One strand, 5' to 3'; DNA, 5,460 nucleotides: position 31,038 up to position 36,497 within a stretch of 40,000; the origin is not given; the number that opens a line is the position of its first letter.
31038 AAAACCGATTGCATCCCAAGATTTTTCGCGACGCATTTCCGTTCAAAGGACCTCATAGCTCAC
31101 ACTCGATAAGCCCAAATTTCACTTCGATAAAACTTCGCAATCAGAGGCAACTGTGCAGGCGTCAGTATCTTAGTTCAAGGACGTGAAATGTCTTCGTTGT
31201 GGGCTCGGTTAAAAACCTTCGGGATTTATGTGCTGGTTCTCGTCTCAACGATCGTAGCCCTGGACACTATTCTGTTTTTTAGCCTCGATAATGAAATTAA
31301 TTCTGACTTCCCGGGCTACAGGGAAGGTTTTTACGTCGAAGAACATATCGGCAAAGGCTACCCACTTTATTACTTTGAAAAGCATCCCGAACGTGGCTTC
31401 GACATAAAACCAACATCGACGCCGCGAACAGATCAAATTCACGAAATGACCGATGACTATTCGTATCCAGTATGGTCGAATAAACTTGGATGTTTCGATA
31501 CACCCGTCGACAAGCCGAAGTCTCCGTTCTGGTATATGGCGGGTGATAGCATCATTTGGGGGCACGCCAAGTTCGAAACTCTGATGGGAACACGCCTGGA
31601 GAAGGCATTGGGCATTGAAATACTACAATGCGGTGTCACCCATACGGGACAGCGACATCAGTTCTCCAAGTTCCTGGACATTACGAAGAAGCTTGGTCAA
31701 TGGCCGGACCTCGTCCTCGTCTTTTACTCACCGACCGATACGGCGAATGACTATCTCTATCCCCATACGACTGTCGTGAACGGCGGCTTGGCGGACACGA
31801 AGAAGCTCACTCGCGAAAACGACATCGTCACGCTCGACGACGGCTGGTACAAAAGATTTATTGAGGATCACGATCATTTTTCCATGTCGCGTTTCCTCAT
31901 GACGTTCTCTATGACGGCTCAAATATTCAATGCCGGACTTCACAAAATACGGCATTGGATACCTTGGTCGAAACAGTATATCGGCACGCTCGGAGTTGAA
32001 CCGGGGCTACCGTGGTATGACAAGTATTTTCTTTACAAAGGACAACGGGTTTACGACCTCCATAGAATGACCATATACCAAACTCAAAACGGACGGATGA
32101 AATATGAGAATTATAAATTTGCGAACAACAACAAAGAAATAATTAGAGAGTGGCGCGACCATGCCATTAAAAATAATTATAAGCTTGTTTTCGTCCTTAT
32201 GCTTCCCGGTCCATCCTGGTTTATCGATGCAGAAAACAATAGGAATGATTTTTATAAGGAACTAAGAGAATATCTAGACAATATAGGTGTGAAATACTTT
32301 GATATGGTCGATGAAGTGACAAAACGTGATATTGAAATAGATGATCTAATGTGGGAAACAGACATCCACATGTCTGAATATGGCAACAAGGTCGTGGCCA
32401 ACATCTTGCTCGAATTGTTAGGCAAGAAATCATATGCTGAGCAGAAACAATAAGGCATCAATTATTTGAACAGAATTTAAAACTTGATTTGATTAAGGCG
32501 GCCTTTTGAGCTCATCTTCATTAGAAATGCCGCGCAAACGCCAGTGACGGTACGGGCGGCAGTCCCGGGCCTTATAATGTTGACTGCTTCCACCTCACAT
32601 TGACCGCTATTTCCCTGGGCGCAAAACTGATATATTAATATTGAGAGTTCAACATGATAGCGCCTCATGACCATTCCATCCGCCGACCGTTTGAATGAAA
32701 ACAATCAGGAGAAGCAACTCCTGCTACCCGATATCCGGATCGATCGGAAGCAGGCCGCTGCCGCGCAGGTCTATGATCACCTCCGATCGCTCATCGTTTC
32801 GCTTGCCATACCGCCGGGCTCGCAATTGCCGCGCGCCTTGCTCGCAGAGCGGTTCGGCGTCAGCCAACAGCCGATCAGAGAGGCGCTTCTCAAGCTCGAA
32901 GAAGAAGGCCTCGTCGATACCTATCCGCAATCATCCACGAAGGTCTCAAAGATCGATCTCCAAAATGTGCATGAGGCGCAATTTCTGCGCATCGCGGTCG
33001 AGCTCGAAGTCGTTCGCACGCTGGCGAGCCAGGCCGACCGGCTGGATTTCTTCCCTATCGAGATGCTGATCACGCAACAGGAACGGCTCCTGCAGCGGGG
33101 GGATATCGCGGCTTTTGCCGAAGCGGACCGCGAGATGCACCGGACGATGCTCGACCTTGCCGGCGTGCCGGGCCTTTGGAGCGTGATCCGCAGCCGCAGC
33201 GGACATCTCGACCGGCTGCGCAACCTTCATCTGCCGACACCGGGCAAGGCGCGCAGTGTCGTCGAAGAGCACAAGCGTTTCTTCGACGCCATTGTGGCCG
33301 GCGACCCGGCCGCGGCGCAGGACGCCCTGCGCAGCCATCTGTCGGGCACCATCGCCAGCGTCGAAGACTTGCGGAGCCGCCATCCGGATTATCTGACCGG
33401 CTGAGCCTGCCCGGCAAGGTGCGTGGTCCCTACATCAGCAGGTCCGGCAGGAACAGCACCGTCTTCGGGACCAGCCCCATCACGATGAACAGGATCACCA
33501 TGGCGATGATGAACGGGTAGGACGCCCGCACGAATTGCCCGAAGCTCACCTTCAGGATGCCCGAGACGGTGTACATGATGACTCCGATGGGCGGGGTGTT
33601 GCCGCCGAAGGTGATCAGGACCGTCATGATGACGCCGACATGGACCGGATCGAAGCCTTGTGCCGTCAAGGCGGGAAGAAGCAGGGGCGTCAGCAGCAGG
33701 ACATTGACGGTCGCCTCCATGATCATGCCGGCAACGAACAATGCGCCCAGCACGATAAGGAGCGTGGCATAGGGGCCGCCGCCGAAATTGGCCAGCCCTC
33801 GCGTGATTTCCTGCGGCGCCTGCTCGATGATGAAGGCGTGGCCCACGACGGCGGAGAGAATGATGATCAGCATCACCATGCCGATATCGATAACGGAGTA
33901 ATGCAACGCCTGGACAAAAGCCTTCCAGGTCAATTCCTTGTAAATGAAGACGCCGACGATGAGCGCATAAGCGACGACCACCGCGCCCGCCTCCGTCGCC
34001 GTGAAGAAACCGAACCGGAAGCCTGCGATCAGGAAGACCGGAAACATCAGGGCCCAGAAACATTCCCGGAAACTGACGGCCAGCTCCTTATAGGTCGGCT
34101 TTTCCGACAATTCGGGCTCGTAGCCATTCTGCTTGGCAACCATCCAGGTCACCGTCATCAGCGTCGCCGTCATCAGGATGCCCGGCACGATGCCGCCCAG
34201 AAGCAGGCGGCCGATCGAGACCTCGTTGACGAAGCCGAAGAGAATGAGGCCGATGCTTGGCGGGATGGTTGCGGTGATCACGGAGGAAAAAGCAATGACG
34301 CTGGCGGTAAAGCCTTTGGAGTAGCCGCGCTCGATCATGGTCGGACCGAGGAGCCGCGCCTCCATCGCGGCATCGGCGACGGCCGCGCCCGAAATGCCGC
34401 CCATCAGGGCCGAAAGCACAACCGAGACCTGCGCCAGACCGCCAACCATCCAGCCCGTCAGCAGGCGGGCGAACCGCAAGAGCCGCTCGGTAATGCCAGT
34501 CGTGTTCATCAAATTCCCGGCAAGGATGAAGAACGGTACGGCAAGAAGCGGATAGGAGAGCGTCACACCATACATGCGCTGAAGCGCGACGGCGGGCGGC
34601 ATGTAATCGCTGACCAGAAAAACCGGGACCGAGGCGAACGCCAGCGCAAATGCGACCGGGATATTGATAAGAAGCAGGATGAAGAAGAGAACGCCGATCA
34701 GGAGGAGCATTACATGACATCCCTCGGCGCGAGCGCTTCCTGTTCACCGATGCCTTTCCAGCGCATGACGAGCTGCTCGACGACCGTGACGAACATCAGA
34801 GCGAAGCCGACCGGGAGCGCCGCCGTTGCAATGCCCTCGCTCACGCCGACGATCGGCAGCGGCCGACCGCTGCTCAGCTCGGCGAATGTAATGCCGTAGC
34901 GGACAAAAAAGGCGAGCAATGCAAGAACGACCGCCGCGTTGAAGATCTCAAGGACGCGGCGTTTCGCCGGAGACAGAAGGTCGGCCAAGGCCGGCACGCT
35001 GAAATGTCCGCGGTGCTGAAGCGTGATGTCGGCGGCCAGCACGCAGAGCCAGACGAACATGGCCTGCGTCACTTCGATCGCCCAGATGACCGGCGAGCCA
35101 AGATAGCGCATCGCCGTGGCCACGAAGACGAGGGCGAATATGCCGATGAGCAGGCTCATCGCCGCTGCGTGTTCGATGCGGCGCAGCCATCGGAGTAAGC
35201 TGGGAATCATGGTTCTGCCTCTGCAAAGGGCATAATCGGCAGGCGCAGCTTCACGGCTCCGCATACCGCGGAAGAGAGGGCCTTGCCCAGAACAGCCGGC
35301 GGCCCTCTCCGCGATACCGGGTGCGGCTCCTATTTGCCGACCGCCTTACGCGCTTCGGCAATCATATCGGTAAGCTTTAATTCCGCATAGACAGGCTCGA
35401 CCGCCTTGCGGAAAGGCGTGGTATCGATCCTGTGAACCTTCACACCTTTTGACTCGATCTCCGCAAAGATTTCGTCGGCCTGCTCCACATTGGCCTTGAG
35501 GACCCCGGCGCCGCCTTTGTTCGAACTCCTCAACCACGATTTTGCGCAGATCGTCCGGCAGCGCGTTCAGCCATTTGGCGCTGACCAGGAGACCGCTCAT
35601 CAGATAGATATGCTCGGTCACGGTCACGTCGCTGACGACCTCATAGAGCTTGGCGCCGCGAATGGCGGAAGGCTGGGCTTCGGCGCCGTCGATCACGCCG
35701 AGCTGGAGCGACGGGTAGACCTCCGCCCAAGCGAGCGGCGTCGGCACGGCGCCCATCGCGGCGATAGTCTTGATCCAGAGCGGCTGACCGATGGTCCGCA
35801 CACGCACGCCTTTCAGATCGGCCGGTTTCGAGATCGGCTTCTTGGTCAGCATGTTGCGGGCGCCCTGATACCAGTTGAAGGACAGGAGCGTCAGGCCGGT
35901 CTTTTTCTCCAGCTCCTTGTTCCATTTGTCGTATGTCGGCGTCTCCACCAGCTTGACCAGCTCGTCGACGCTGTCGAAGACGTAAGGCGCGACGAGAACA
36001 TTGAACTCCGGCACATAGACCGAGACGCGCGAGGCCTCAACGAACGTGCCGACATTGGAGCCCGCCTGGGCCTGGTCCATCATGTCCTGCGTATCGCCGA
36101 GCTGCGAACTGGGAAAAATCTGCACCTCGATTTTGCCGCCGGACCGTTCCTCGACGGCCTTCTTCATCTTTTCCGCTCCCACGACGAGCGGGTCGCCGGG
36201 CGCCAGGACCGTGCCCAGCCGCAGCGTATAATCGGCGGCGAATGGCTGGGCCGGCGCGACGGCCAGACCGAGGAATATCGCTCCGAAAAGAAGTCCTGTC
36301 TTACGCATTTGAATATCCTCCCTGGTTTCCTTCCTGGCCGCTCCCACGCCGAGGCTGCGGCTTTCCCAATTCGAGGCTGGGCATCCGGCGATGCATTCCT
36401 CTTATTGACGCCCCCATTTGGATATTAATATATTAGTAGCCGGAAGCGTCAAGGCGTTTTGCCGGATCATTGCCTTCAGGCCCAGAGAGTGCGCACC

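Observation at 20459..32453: tRNA-flanked orphan glycan locus with no recognisable priming, polymerisation or export machinery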

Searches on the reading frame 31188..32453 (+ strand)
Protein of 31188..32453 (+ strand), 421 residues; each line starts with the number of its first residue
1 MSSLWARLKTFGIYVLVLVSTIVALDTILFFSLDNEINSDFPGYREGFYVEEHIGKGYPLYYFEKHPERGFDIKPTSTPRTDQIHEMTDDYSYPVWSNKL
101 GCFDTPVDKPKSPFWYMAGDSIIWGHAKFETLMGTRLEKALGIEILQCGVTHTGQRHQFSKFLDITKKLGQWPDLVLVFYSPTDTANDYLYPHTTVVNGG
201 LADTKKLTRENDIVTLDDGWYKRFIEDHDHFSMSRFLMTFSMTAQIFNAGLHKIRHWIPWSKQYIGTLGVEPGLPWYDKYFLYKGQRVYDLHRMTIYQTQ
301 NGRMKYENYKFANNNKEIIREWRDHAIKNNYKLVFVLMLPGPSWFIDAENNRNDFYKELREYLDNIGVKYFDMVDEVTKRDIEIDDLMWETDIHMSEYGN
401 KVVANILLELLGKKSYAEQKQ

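Call 6: search_protein_families(library=pfam, proteins=[window:31188-32453:+], max_evalue=0.01)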
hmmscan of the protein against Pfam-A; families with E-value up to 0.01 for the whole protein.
window:31188-32453:+ (421 aa): 1 family
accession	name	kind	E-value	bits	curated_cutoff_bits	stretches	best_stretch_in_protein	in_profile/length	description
PF13472.12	Lipase_GDSL_2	-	0.00016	22.7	32.9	1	314-401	88-177/178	GDSL-like Lipase/Acylhydrolase family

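Call 7: search_protein_families(library=ncbifam, proteins=[window:31188-32453:+], max_evalue=0.01)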
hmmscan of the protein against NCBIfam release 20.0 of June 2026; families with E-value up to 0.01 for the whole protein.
window:31188-32453:+ (421 aa): 0 families

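Call 60: find_homologous_proteins(query=window:31188-32453:+)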
Query window:31188-32453:+ (421 aa): 58 proteins with E <= 0.001 among 2572 candidates.
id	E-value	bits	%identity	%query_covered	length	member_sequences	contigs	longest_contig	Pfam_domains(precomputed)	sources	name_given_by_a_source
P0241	2.8e-295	997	100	100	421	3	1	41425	-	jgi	-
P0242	1.1e-168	580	62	96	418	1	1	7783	-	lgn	-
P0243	8.3e-167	574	59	98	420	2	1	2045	-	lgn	-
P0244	1.4e-164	566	58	98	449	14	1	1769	-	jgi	jgi:hypothetical protein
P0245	2.1e-162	559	58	98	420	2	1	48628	-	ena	-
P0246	9.3e-160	551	57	98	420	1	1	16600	-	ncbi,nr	ncbi:MAG: hypothetical protein HC850_01395 [Rhodomicrobium sp.]|nr:hypothetical protein [Rhodomicrob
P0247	2.7e-159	549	58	98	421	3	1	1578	-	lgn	-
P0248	3.1e-158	546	56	98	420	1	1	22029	-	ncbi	-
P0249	2.0e-156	540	55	98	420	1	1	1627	-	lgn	-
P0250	1.3e-155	537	56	98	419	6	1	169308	-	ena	-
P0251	1.3e-155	537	56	96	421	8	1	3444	-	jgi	jgi:hypothetical protein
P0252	2.5e-154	533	53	98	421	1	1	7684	-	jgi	jgi:hypothetical protein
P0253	3.4e-154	532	56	96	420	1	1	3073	-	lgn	-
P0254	6.8e-154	531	56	98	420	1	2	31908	-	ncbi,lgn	ncbi:MAG: hypothetical protein ACFCUR_20230 [Rhodomicrobiaceae bacterium]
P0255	2.2e-153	530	57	91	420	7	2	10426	-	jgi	jgi:hypothetical protein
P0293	1.4e-50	191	33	98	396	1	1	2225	PF13472.13,PF00657.29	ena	-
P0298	2.2e-19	88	35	41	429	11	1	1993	PF16822.12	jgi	jgi:hypothetical protein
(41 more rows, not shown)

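Call 61: find_encoding_contigs(protein=P0250, flank=8000, max_places=2)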
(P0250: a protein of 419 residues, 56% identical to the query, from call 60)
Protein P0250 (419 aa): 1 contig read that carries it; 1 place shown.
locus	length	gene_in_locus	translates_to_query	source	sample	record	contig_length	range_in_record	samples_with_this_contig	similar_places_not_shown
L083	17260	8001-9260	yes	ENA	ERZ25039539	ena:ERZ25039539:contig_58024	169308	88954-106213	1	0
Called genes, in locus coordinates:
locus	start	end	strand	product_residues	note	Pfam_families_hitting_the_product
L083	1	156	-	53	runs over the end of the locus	-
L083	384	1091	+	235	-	PF06210:DUF1003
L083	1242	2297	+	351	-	PF01032:FecCD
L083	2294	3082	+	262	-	PF00005:ABC_tran, PF02463:SMC_N (faint), PF13304:AAA_21 (faint)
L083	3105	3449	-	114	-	-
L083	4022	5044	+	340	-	PF00211:Guanylate_cyc (weak), PF09399:bCoV_lipid_BD (faint)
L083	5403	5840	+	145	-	-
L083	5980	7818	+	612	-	PF02543:Carbam_trans_N, PF16861:Carbam_trans_C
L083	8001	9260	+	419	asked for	-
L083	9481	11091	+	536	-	PF26314:MptA_B_family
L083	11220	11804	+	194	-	PF00583:Acetyltransf_1 (weak)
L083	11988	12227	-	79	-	-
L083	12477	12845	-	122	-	PF13686:DrsE_2 (faint), PF02635:DsrE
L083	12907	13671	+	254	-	PF12852:Cupin_6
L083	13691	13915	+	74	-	PF12833:HTH_18, PF00165:HTH_AraC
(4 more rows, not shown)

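Call 62: find_encoding_contigs(protein=P0254, flank=8000, max_places=2)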
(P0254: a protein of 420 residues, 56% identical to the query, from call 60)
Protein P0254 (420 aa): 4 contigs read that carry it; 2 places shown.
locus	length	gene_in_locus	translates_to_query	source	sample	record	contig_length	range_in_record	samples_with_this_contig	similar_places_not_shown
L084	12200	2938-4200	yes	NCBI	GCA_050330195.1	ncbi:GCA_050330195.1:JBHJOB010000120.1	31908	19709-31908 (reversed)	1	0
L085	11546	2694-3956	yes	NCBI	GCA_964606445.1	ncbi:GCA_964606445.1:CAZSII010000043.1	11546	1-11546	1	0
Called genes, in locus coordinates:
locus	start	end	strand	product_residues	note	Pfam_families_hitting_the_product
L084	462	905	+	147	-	-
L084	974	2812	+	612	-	PF02543:Carbam_trans_N, PF16861:Carbam_trans_C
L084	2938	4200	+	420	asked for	-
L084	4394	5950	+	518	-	PF26314:MptA_B_family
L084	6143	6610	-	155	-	-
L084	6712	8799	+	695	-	PF00771:FHIPEP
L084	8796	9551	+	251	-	PF01311:Bac_export_1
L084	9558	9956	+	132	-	-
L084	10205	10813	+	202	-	PF10135:Rod-binding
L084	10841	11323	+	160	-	-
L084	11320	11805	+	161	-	-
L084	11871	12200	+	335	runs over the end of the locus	PF03448:MgtE_N (faint), PF14842:FliG_N, PF14841:FliG_M, PF01706:FliG_C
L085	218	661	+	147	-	-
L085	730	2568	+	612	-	PF02543:Carbam_trans_N, PF16861:Carbam_trans_C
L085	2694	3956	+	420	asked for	-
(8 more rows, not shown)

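Call 65: search_protein_families(library=padloc, proteins=[window:31188-32453:+], max_evalue=0.001)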
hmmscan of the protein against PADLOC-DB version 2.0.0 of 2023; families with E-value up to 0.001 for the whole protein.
window:31188-32453:+ (421 aa): 0 families

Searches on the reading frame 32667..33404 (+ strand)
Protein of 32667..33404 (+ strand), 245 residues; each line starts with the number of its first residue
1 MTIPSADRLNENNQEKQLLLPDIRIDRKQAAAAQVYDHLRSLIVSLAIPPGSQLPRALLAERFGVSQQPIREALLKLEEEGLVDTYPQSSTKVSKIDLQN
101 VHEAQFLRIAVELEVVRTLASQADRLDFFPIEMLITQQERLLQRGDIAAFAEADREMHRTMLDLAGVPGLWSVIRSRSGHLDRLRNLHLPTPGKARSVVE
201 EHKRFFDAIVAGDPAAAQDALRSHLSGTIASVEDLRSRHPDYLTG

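Call 6: search_protein_families(library=pfam, proteins=[window:32667-33404:+], max_evalue=0.01)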
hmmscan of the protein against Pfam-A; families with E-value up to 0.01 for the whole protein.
window:32667-33404:+ (245 aa): 3 families
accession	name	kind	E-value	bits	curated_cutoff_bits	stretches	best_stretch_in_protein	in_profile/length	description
PF07729.17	FCD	-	1.2e-24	87.5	24.3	1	107-226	5-124/125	FCD domain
PF00392.27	GntR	-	5.1e-16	58.5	27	1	32-93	2-64/64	Bacterial regulatory proteins, gntR family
PF13412.12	HTH_24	-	0.00061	19.7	21.9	1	55-83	19-47/48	Winged helix-turn-helix DNA-binding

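Call 69: find_related_loci(query=window:32667-33404:+, collection=metagenome_contigs, flank=10000)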
Query window:32667-33404:+ (245 aa) in metagenome_contigs; peptide patterns used: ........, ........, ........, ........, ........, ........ (x = any residue, [..] = any of these).
600 stretches matched a pattern (row limit reached: there are more); 2 encode a relative of the query (tblastn E <= 1e-3); 2 distinct loci.
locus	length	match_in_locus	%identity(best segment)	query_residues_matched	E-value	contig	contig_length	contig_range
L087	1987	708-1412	76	7-244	3e-133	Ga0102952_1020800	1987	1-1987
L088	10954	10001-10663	25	27-229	8e-8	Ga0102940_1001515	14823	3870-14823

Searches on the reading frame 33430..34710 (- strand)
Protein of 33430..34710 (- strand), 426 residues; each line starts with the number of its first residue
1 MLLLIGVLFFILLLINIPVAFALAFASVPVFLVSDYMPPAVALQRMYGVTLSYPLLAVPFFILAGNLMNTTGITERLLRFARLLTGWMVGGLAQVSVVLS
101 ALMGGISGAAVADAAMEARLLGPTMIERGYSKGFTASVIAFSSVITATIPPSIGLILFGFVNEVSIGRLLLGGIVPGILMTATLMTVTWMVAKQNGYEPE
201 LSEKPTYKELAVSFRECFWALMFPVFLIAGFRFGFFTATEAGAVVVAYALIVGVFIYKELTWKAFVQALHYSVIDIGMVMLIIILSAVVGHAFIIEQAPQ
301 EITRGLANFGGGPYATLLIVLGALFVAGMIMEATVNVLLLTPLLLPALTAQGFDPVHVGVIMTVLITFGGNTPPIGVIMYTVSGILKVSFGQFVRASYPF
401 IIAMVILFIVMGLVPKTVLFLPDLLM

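Call 6: search_protein_families(library=pfam, proteins=[window:33430-34710:-], max_evalue=0.01)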
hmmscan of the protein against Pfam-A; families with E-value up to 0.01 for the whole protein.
window:33430-34710:- (426 aa): 1 family
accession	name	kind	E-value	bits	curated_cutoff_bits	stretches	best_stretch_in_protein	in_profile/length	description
PF06808.19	DctM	-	2.4e-96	323.6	23.8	1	7-416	2-412/413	Tripartite ATP-independent periplasmic transporter, DctM component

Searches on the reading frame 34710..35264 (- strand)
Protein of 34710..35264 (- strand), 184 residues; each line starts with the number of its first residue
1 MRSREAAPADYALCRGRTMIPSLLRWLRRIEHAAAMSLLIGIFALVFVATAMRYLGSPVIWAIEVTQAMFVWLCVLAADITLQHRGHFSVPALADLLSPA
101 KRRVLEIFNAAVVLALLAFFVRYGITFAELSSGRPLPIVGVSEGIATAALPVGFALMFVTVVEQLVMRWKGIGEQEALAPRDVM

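Call 84: search_protein_families(library=pfam, proteins=[window:34710-35264:-], max_evalue=0.0001)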
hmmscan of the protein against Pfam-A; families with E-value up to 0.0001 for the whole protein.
window:34710-35264:- (184 aa): 1 family
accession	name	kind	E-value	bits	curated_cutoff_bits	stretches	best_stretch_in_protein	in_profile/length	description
PF04290.18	DctQ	-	7.1e-26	91.1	28.3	1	42-170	1-131/132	Tripartite ATP-independent periplasmic transporters, DctQ component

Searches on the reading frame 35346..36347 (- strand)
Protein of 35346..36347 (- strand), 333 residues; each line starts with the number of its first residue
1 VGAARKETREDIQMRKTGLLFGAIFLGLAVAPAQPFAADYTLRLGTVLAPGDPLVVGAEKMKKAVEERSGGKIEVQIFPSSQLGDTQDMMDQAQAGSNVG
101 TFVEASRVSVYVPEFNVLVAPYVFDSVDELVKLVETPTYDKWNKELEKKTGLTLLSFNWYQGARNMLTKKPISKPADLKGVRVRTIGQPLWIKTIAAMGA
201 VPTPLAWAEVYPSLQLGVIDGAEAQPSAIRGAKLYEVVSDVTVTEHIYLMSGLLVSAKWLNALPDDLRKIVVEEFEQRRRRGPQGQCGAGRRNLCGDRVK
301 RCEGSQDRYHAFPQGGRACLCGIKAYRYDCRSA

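Call 84: search_protein_families(library=pfam, proteins=[window:35346-36347:-], max_evalue=0.0001)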
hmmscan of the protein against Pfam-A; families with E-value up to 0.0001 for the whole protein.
window:35346-36347:- (333 aa): 1 family
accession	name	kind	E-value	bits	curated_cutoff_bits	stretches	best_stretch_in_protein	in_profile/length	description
PF03480.18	DctP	-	3.5e-68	230.5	23.4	1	45-277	2-233/286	Bacterial extracellular solute-binding protein, family 7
